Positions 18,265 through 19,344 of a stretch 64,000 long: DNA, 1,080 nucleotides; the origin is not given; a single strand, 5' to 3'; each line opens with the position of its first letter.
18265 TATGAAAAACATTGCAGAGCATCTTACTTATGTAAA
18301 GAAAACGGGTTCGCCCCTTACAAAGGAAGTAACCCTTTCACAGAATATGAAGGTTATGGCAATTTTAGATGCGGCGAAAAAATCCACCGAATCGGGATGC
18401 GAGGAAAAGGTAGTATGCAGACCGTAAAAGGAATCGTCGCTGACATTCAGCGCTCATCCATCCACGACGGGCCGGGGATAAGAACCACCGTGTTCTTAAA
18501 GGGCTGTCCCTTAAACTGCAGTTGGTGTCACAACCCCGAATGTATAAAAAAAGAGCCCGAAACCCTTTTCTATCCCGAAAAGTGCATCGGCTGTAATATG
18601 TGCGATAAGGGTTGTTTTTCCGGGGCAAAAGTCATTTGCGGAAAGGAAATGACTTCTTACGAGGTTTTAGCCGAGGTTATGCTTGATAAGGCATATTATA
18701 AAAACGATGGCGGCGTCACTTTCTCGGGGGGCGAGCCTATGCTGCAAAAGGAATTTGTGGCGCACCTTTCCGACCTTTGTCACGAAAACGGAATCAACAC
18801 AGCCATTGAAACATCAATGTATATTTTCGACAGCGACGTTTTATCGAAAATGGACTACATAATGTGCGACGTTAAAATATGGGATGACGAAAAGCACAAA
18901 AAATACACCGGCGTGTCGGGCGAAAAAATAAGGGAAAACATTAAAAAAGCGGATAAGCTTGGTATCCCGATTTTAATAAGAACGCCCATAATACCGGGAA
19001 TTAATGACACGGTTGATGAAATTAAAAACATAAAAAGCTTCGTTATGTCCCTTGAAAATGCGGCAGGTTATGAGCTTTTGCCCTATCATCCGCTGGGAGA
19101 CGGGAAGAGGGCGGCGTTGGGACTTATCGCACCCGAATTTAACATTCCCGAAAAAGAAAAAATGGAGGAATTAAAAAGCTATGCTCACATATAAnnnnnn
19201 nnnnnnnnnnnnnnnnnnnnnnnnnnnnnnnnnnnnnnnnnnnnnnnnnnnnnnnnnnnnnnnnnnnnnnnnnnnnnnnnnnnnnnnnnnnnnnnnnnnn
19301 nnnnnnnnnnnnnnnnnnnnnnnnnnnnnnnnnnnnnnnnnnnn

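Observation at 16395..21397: AraC-controlled Gfo/Idh/MocA oxidoreductase + activase + short glycyl-radical enzyme with atypical Cys loop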

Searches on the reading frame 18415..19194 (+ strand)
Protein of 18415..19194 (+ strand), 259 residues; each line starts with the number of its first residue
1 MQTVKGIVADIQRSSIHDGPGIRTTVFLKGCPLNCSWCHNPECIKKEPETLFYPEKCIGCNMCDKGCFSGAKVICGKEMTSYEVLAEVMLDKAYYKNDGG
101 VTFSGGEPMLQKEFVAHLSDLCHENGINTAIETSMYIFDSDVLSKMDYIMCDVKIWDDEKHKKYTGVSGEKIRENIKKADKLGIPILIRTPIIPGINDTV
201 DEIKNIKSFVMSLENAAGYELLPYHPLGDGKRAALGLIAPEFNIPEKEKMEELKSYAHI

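Call 3: search_protein_families(library=pfam, proteins=[window:18415-19194:+], max_evalue=0.01)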
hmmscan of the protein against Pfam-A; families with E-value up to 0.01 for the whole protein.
window:18415-19194:+ (259 aa): 2 families
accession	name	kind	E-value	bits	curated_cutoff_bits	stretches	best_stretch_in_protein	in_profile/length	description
PF04055.27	Radical_SAM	-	1.2e-17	65.1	29.5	1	27-199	3-157/166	Radical SAM superfamily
PF13353.11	Fer4_12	-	1.8e-14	54.6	22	1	18-144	2-100/137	4Fe-4S single cluster domain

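Call 4: search_protein_families(library=ncbifam, proteins=[window:18415-19194:+], max_evalue=0.01)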
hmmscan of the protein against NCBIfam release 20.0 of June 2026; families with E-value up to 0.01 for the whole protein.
window:18415-19194:+ (259 aa): 35 families (the best 25 are shown)
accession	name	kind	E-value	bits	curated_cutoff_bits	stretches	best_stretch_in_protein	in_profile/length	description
TIGR02494.1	PFLE_PFLC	subfamily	1.3e-80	270.8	174.35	2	60-256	85-288/293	glycyl-radical enzyme activating protein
NF043069.1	T4HPD_activ_SAM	equivalog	2.4e-70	237.3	425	2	67-255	92-286/299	trans-4-hydroxy-L-proline dehydratase activase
NF048010.1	SfplDhtActHpsHDes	equivalog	3.3e-70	236.3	430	2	60-255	93-296/298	(2S)-3-sulfopropanediol dehydratase activating enzyme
NF033719.1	ind_deCO2_activ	equivalog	6.2e-66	222.7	425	2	63-255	95-291/302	indoleacetate decarboxylase activase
NF033717.2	HPDL_rSAM_activ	equivalog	1.6e-61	208.2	420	2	63-251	96-290/311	4-hydroxyphenylacetate decarboxylase activase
NF048008.1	SfplDhtActHpfHKleb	equivalog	1e-56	192.5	500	2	55-237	83-271/308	(2S)-3-sulfopropanediol dehydratase activating enzyme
TIGR04395.1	cutC_activ_rSAM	equivalog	3.2e-56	190.9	360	2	56-248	87-283/309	choline TMA-lyase-activating enzyme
TIGR04003.1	rSAM_BssD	equivalog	4.3e-53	180.5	496.45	2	63-237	92-272/314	[benzylsuccinate synthase]-activating enzyme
TIGR02493.1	PFLA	equivalog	3.6e-50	170.5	231.75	2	74-251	41-226/235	pyruvate formate-lyase-activating protein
NF007483.0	PRK10076.1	equivalog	1.9e-46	158.5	326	1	8-257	24-281/292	[formate-C-acetyltransferase]-activating enzyme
TIGR04041.1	activase_YjjW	hypoth_equivalog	2.7e-40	138.6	250.2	2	52-257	67-265/276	YjjW family glycine radical enzyme activase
NF008356.0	PRK11145.1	equivalog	8.4e-40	136.6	375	2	71-255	43-235/246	pyruvate formate lyase 1-activating protein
TIGR02495.1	NrdG2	equivalog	1.6e-17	63.5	131.15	2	59-210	25-180/193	anaerobic ribonucleoside-triphosphate reductase activating protein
TIGR02491.1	NrdG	equivalog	2.9e-13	50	126.1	2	9-46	3-40/154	anaerobic ribonucleoside-triphosphate reductase activating protein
TIGR04337.1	AmmeMemoSam_rS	hypoth_equivalog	5e-09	35.5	220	1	44-212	57-236/349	AmmeMemoRadiSam system radical SAM enzyme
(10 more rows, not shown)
